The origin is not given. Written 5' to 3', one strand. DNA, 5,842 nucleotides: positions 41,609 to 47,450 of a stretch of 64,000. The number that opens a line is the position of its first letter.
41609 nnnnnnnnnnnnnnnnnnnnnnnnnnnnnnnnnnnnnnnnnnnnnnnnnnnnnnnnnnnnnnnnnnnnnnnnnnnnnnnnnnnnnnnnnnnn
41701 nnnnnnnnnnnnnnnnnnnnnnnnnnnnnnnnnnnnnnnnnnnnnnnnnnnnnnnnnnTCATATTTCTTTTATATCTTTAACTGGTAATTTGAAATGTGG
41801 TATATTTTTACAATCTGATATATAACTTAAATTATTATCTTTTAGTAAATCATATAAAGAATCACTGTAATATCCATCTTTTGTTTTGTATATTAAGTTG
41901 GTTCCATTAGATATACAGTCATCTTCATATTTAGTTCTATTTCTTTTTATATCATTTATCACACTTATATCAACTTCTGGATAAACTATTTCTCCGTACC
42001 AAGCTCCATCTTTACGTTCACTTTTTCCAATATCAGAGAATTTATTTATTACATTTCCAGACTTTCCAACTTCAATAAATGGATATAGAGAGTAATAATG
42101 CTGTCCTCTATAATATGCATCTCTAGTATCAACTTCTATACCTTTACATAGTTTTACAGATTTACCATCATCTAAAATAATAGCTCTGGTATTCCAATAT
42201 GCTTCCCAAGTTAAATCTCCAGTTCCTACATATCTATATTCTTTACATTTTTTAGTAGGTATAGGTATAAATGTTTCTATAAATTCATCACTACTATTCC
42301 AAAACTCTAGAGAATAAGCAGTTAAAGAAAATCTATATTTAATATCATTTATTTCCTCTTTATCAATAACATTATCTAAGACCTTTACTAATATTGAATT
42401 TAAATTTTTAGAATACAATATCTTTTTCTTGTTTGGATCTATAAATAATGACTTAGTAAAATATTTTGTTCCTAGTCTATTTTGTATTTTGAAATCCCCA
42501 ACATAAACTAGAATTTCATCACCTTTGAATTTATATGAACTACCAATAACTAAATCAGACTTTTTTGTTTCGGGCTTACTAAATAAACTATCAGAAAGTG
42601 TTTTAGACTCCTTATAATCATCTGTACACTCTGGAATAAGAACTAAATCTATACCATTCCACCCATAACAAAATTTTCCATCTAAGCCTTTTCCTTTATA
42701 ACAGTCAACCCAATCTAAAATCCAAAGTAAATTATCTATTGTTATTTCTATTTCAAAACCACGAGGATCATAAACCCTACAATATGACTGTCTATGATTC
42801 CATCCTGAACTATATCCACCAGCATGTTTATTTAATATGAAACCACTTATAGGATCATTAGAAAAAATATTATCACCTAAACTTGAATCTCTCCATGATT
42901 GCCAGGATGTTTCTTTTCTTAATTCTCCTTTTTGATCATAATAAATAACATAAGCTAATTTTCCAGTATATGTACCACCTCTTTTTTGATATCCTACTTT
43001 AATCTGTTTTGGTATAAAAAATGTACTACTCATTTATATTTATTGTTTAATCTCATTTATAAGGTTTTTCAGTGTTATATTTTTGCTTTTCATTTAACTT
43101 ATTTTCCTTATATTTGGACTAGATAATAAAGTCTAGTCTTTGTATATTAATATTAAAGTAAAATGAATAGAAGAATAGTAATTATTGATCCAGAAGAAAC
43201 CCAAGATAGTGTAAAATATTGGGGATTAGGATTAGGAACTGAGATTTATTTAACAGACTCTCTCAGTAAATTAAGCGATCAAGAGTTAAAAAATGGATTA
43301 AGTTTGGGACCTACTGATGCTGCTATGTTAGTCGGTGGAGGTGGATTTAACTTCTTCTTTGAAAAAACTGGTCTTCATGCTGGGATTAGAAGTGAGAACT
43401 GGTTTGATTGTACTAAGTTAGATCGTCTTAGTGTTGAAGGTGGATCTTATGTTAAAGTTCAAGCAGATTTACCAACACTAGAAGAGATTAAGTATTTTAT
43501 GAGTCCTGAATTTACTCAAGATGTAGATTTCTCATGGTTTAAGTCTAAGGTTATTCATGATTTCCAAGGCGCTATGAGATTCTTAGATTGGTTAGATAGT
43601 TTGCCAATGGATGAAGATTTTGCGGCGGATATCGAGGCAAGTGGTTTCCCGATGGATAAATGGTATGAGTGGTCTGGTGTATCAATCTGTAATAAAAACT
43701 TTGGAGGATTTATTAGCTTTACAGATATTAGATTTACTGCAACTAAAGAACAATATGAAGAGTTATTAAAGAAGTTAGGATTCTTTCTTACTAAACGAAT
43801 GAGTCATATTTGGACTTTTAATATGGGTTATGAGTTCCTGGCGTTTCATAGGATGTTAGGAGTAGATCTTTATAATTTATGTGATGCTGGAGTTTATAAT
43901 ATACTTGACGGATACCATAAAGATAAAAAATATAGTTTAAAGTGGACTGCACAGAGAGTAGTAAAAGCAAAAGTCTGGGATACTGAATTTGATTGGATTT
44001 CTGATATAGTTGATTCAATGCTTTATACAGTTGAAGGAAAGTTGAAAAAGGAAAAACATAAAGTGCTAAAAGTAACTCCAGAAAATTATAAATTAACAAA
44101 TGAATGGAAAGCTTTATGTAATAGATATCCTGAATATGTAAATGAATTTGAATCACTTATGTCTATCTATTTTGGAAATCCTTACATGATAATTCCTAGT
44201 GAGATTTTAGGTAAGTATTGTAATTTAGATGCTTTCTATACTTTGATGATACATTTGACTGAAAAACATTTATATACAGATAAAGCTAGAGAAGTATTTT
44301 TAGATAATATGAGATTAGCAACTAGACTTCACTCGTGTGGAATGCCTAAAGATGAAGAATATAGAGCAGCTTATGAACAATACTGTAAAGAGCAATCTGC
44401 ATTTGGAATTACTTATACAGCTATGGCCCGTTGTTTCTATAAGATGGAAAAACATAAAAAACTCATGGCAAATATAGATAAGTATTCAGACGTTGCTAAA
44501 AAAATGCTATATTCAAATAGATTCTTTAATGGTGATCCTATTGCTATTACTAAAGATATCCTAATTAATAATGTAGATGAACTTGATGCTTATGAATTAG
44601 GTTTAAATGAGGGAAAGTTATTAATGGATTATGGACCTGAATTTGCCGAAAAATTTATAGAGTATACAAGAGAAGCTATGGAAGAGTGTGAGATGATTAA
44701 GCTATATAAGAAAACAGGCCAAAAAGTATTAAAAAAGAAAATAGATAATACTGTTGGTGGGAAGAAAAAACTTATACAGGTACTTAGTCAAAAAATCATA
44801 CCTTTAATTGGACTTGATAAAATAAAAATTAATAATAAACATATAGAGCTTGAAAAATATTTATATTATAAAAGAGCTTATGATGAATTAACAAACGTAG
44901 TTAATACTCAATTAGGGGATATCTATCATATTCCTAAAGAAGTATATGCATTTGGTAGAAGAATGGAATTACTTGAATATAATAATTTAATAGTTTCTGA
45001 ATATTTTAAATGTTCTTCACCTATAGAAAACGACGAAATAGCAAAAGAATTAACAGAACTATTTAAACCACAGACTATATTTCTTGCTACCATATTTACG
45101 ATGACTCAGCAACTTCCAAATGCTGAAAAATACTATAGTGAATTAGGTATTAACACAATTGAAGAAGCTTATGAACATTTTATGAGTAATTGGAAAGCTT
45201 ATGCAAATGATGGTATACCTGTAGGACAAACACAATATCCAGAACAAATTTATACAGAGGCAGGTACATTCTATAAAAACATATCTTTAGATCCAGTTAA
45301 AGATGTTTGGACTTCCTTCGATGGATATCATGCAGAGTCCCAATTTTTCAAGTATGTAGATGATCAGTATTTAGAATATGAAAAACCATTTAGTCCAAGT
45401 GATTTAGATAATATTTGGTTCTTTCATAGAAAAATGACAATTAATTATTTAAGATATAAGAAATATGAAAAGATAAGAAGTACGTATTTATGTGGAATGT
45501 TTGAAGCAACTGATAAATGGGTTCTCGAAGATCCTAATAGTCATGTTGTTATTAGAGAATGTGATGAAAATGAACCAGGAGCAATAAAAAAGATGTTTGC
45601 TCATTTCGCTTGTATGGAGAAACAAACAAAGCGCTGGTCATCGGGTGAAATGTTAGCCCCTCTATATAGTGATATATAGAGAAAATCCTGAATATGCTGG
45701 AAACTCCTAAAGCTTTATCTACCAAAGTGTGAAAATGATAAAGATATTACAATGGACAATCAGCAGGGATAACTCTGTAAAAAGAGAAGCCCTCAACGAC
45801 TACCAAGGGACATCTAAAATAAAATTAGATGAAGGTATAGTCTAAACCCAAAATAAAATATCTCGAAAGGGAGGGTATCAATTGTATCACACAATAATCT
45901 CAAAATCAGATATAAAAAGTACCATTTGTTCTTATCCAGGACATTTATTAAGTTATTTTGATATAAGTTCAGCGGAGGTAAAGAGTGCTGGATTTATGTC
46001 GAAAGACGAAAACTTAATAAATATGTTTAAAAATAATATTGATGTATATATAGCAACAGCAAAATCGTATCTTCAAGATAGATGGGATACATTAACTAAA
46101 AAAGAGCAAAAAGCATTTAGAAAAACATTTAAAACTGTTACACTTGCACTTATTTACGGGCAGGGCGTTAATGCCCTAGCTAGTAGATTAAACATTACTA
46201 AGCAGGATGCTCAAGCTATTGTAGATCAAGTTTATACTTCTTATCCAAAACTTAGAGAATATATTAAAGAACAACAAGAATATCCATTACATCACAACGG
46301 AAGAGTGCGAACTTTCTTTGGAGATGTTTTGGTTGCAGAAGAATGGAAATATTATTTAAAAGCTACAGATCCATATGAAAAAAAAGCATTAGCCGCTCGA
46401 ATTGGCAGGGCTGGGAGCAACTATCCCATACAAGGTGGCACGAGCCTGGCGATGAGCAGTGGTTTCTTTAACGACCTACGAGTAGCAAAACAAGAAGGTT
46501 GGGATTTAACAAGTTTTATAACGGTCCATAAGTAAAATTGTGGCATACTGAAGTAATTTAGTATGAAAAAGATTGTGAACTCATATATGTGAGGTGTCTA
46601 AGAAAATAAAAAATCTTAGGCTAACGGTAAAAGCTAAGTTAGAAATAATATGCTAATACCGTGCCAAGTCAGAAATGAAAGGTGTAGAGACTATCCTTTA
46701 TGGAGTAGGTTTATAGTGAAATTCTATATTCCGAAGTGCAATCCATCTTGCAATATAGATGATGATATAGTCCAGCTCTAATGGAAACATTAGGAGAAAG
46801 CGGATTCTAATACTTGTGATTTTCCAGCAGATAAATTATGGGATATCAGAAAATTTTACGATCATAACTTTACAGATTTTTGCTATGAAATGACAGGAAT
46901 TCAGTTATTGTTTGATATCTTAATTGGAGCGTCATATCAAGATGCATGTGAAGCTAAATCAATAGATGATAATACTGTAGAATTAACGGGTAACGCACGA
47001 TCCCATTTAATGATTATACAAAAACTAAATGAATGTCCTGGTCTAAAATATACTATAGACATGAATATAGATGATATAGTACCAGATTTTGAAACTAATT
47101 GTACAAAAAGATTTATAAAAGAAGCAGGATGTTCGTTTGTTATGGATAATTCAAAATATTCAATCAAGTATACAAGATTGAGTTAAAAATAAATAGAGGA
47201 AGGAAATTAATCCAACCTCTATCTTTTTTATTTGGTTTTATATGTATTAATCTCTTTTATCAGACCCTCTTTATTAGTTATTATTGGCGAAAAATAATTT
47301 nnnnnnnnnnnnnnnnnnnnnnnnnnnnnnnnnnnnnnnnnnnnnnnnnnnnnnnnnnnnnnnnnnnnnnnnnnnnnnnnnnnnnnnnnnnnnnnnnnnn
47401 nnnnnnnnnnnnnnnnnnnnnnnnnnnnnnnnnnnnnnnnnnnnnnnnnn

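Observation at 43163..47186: Family A DNA polymerase gene in three exons; the second intron is inserted inside catalytic motif C (VH|DD)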

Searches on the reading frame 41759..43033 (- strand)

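Call 24: search_protein_families(library=pfam, proteins=[window:41759-43033:-], max_evalue=0.01)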
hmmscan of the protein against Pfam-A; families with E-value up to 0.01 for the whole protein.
window:41759-43033:- (424 aa): 0 families

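Call 54: search_protein_families(library=phrogs, proteins=[window:41759-43033:-], max_evalue=0.001)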
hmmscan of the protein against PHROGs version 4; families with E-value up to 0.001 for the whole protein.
window:41759-43033:- (424 aa): 4 families
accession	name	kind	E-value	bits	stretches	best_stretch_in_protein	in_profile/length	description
phrog_2475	-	unknown function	4.3e-72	244.7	1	4-210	3-196/383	-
phrog_6266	-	unknown function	8.1e-10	39.6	1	5-195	3-199/328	-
phrog_30990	-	unknown function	3e-09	37.6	1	58-146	73-160/282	-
phrog_14061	-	unknown function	0.00031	21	1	56-180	54-167/402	-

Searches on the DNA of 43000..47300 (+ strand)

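Call 7: search_dna_similar(query=window:43000-47300:+, collection=phages, mode=distant, max_rows=20)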
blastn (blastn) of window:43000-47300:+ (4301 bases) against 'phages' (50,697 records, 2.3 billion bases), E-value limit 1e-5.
Records with a match: 33; places in all: 37; records where one place covers at least 80% of the query: 0.
Best place of each record, by identity: 80-90% 5; 60-80% 28.
By first word of the organism name: Bacillus 20; Prevotella 9; Clostridioides 2; Enterococcus 2.
By host as written in the record: Prevotella sp. 9; Bacillus subtilis BEST7003 6; Bacillus subtilis subsp. subtilis str. 168 5; Bacillus subtilis 5; Bacillus subtilis subsp. subtilis 168 2; Enterococcus faecalis 2; Clostridioides difficile 1; Clostridioides sp. ES-S-0107-01 1; and 2 more.
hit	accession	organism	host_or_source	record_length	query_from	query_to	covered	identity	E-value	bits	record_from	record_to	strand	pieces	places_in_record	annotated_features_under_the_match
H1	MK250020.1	Prevotella phage Lak-B1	Prevotella sp.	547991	2657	2860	5%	74.4%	2e-29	138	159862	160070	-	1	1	record has no annotation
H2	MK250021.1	Prevotella phage Lak-B2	Prevotella sp.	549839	2657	2860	5%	74.4%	2e-29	138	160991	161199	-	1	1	record has no annotation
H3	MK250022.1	Prevotella phage Lak-B3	Prevotella sp.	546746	2657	2860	5%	74.4%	2e-29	138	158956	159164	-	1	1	record has no annotation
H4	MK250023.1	Prevotella phage Lak-B4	Prevotella sp.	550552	2657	2860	5%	74.4%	2e-29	138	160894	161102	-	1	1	record has no annotation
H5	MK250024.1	Prevotella phage Lak-B5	Prevotella sp.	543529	2657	2860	5%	74.4%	2e-29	138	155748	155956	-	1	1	record has no annotation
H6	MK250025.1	Prevotella phage Lak-B6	Prevotella sp.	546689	2657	2860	5%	74.4%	2e-29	138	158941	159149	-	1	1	record has no annotation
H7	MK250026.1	Prevotella phage Lak-B7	Prevotella sp.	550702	2657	2860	5%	74.4%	2e-29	138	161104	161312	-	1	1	record has no annotation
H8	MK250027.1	Prevotella phage Lak-B8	Prevotella sp.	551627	2657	2860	5%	74.4%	2e-29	138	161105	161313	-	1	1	record has no annotation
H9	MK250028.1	Prevotella phage Lak-B9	Prevotella sp.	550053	2657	2860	5%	74.4%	2e-29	138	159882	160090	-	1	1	record has no annotation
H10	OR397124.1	Clostridioides phage AR1086-1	Clostridioides difficile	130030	2650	2803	4%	71.5%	6e-11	77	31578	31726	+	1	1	hypothetical protein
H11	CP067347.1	Clostridioides phage ES-S-0107-01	Clostridioides sp. ES-S-0107-01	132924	2654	2803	3%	70.8%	1e-7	66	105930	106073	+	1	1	record has no annotation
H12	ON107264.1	Bacillus phage BUCT083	Bacillus subtilis subsp. subtilis str. ...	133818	3674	3773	2%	76.2%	3e-8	68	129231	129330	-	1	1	hypothetical protein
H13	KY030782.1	Bacillus phage phi3T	Bacillus subtilis str. 168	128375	3674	3773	2%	75.2%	1e-6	64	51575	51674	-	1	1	none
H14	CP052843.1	Bacillus phage Hybphi3Ts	Bacillus subtilis subsp. subtilis str. ...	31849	3674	3773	2%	75.2%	1e-6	64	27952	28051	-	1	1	record has no annotation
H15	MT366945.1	Bacillus phage phi3Ts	Bacillus subtilis subsp. subtilis str. ...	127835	3674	3773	2%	75.2%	1e-6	64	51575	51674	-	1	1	hypothetical protein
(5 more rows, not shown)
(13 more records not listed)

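Call 50: get_annotated_region(hit=H1, flank=2500)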
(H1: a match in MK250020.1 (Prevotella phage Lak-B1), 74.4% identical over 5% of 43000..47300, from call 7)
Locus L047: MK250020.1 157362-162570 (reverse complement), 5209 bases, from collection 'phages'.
description: MAG: Prevotella phage Lak-B1, complete genome.
organism: Prevotella phage Lak-B1 (NCBI taxid 2491283)
taxonomy: Viruses; Duplodnaviria; Heunggongvirae; Uroviricota; Caudoviricetes
host: Prevotella sp.; source: baboon feces; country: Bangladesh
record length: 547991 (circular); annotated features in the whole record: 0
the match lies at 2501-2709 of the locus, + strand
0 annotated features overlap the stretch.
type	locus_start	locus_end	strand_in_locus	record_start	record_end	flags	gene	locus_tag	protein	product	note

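Call 51: get_annotated_region(hit=H10, flank=2500)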
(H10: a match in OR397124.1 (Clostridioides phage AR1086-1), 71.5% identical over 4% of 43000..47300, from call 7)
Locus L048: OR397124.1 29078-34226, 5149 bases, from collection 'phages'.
description: Clostridioides phage AR1086-1, complete genome.
organism: Clostridioides phage AR1086-1 (NCBI taxid 3068253)
taxonomy: Viruses; Duplodnaviria; Heunggongvirae; Uroviricota; Caudoviricetes
host: Clostridioides difficile; source: Homo sapiens; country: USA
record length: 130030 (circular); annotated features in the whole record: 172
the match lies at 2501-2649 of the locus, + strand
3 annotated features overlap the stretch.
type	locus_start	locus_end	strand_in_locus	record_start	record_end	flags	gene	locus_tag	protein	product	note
CDS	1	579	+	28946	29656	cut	-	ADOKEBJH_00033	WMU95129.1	hypothetical protein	-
CDS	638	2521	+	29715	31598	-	-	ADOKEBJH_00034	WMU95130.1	hypothetical protein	-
CDS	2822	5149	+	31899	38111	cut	-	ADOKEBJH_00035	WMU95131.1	hypothetical protein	-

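Call 72: get_annotated_region(hit=H13, flank=1500)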
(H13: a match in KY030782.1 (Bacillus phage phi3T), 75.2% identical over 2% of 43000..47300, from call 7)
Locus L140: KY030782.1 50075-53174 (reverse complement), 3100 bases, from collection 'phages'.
description: Bacillus phage phi3T, complete genome.
organism: Bacillus phage phi3T (NCBI taxid 10736)
taxonomy: Viruses; Duplodnaviria; Heunggongvirae; Uroviricota; Caudoviricetes; Spbetavirus
host: Bacillus subtilis str. 168; source: -; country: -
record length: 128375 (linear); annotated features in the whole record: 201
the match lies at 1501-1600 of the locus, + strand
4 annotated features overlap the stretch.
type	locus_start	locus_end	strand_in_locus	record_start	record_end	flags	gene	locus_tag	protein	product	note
CDS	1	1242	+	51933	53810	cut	-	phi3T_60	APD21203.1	hypothetical protein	phi3T_60; similar to SPbeta: NP_046615.1_63|yonO|hypothetical_protein, eval 0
CDS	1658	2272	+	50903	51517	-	-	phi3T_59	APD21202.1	hypothetical protein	phi3T_59; similar to SPbeta: NP_046615.1_63|yonO|hypothetical_protein, eval 1E-91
CDS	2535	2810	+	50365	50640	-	-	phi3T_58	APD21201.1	nucleoid DNA-binding protein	phi3T_58; similar to SPbeta: NP_046614.1_62|yonN|histone-like_prokaryotic_DNA- binding_protein_family; COG0776, HimA, ...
CDS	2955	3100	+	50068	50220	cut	-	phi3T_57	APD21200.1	hypothetical protein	phi3T_57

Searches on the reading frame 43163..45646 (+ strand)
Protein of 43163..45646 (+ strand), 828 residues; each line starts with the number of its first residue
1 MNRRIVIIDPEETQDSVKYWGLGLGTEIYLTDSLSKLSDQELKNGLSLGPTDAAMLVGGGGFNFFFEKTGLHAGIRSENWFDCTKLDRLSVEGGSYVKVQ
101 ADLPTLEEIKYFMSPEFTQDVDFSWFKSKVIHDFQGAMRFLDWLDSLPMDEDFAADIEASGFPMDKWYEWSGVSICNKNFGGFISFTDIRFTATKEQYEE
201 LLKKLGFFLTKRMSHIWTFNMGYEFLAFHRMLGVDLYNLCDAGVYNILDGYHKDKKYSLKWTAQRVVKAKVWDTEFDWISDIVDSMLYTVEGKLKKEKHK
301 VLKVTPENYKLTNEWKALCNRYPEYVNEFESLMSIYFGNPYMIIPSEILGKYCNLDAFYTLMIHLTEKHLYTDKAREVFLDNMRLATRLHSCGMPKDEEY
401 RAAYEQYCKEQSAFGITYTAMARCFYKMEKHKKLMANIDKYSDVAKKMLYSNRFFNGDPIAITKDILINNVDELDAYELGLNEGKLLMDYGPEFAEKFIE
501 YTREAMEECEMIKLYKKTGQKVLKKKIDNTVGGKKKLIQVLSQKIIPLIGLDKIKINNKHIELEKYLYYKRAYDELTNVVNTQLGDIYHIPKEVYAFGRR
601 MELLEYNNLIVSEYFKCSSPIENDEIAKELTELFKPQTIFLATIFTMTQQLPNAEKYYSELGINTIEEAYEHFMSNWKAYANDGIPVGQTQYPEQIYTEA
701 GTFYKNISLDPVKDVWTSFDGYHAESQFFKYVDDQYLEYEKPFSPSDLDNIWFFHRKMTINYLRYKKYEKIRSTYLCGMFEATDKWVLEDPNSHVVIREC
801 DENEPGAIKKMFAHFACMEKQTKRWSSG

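Call 20: search_dna_similar(query=window:43163-45646:+, collection=phages, mode=protein, max_rows=25)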
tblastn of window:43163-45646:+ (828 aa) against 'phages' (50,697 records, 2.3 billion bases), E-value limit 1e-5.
No match.

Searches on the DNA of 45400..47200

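Call 5: search_rna_families(source=window, start=45400, end=47200, threshold=evalue, max_evalue=10, show_alignments=4)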
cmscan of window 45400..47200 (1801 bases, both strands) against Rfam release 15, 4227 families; matches with E-value up to 10: 7.
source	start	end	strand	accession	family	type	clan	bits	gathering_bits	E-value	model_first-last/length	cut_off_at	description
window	46572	46794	+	RF00028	Intron_gpI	Intron;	-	52.7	50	4.3e-12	1-253/253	no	Group I catalytic intron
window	45637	45865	+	RF00028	Intron_gpI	Intron;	-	48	50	1.1e-10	1-253/253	no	Group I catalytic intron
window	46016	46068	-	RF02270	nse_sRNA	Gene;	-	20.8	75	1.3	1-73/73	no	Neisseria sigma-E sRNA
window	45674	45722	-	RF03171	mir-1012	Gene; miRNA;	-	17.4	70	5.9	1-59/59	no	mir-1012 microRNA precursor family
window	46757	46806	+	RF01141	sR18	Gene; snRNA; snoRNA; CD-box;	-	15.2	45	2.1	1-56/56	no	Small nucleolar RNA sR18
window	45770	45837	-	RF02085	Yar_1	Gene; lncRNA;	-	14.7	50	4.5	1-74/74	no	Yellow-achaete intergenic RNA conserved region 1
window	45705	45819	-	RF01265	snR42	Gene; snRNA; snoRNA; HACA-box;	CL00032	11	61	7.3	18-202/349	no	Small nucleolar RNA snR42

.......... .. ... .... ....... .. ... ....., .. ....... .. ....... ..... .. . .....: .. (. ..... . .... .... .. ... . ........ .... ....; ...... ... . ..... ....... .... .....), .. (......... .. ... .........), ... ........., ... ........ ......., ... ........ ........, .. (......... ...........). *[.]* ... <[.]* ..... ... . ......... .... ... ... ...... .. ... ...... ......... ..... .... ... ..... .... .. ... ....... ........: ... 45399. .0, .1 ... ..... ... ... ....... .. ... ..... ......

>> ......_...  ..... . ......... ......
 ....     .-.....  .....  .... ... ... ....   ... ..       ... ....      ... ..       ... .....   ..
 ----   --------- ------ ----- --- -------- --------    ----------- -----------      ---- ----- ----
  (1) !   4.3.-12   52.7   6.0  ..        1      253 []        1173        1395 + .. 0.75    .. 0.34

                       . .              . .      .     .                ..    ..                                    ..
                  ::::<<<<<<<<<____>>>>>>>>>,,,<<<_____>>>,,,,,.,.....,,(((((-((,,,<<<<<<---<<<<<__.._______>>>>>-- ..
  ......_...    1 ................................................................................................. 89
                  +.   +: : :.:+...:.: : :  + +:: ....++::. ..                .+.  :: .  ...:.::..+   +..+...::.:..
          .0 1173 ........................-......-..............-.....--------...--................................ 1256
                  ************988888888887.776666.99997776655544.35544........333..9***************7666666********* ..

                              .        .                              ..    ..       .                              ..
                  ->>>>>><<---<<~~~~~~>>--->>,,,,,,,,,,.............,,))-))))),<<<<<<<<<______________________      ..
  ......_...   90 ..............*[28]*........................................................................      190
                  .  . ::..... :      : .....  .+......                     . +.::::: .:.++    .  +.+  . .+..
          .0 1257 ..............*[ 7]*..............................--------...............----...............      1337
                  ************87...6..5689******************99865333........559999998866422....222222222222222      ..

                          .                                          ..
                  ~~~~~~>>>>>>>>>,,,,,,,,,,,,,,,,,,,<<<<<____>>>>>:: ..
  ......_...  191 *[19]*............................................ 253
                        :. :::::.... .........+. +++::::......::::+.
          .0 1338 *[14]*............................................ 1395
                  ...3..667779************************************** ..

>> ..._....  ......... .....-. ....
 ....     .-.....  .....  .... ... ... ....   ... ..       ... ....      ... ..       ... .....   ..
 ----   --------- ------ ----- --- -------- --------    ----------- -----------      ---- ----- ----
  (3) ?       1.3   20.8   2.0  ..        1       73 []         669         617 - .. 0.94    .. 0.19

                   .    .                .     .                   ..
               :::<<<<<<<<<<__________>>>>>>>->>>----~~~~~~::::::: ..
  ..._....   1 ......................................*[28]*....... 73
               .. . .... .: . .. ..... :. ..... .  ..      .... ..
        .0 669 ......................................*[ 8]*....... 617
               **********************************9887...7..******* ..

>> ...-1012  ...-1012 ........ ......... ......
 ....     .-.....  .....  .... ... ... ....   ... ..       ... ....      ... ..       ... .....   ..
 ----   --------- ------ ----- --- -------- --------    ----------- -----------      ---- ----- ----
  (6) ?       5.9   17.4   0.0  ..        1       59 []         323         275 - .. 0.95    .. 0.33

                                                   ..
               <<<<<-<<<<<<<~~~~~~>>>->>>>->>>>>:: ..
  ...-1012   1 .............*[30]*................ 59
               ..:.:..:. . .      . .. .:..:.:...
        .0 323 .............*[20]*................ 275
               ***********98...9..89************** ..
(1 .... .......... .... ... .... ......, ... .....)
